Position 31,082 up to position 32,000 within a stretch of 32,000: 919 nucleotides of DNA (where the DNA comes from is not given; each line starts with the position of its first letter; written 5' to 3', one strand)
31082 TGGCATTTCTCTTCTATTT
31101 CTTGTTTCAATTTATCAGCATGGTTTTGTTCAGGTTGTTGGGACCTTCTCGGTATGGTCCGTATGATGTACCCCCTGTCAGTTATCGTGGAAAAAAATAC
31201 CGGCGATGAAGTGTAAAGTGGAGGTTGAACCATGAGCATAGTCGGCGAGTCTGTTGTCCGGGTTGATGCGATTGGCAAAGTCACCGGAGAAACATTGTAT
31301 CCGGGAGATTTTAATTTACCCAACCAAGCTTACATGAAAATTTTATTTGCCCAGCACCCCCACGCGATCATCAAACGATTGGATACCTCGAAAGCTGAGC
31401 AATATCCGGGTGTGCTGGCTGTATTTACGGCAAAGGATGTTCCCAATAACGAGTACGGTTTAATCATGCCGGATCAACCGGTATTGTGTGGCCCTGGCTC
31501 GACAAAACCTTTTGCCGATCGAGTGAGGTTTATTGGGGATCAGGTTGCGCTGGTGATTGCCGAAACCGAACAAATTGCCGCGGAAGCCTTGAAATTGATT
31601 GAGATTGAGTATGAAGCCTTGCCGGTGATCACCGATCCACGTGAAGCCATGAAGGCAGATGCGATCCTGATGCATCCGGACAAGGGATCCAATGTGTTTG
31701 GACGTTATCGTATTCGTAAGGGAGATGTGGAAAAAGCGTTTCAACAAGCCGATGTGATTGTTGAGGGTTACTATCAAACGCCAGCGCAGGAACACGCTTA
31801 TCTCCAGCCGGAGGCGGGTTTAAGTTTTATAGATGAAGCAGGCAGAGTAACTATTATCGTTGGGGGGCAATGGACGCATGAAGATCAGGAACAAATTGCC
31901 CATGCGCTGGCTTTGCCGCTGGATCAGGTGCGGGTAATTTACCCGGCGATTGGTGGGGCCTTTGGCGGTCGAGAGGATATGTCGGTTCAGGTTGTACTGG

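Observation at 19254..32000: F420 biosynthesis/recycling module embedded inside an SsnA-YgfM-XdhD-type molybdenum hydroxylase gene array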

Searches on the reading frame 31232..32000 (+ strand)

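Call 10: search_protein_families(library=ncbifam, proteins=[window:31232-32000:+], max_evalue=0.00001)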
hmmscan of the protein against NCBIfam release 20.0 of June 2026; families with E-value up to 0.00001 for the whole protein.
window:31232-32000:+ (256 aa): 13 families
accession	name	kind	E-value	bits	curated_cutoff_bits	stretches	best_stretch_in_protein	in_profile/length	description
TIGR03196.1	pucD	equivalog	2.4e-68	231.3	783.65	1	3-254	2-241/763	xanthine dehydrogenase subunit D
NF007426.0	PRK09970.1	equivalog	9.9e-58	195.8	916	1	2-250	4-253/761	xanthine dehydrogenase molybdenum-binding subunit XdhA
TIGR03311.1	Se_dep_XDH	equivalog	4.9e-57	193.6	830.45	1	3-253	161-403/848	selenium-dependent xanthine dehydrogenase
NF043082.1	XdhA_XDHase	equivalog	1.4e-55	188.7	780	1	4-251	1-251/758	xanthine dehydrogenase subunit XdhA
TIGR03194.1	4hydrxCoA_A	equivalog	3.1e-49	168.1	994.55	1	9-249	2-236/746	4-hydroxybenzoyl-CoA reductase subunit alpha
NF045668.1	pterin_aldehy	equivalog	4e-41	141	1100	1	2-247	173-423/905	molybdopterin-dependent aldehyde oxidoreductase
NF041018.1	glyceraldDH_alpha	equivalog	2.5e-39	135.3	790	1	3-247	2-247/741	glyceraldehyde dehydrogenase subunit alpha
TIGR02965.1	xanthine_xdhB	equivalog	6.6e-34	117.2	849.5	1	13-251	10-234/758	xanthine dehydrogenase molybdopterin binding subunit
TIGR03313.1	Se_sel_red_Mo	hypoth_equivalog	2.5e-33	114.8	1101.9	2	2-150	166-313/951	molybdopterin-dependent oxidoreductase Mo/Fe-S-binding subunit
NF041671.1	peri_hyde_PaoC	equivalog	7.4e-32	110.6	1180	1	2-256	16-257/735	aldehyde oxidoreductase molybdenum-binding subunit PaoC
TIGR02416.1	CO_dehy_Mo_lg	equivalog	3.1e-27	95.1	991.15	1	17-247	6-246/770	aerobic carbon-monoxide dehydrogenase large subunit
NF040766.1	CODH_aero_grp5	exception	3.9e-24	84.9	950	1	3-245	4-248/785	aerobic carbon-monoxide dehydrogenase large subunit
TIGR02969.1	mam_aldehyde_ox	subfamily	1e-18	66.3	1912.3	1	4-247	576-802/1330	aldehyde oxidase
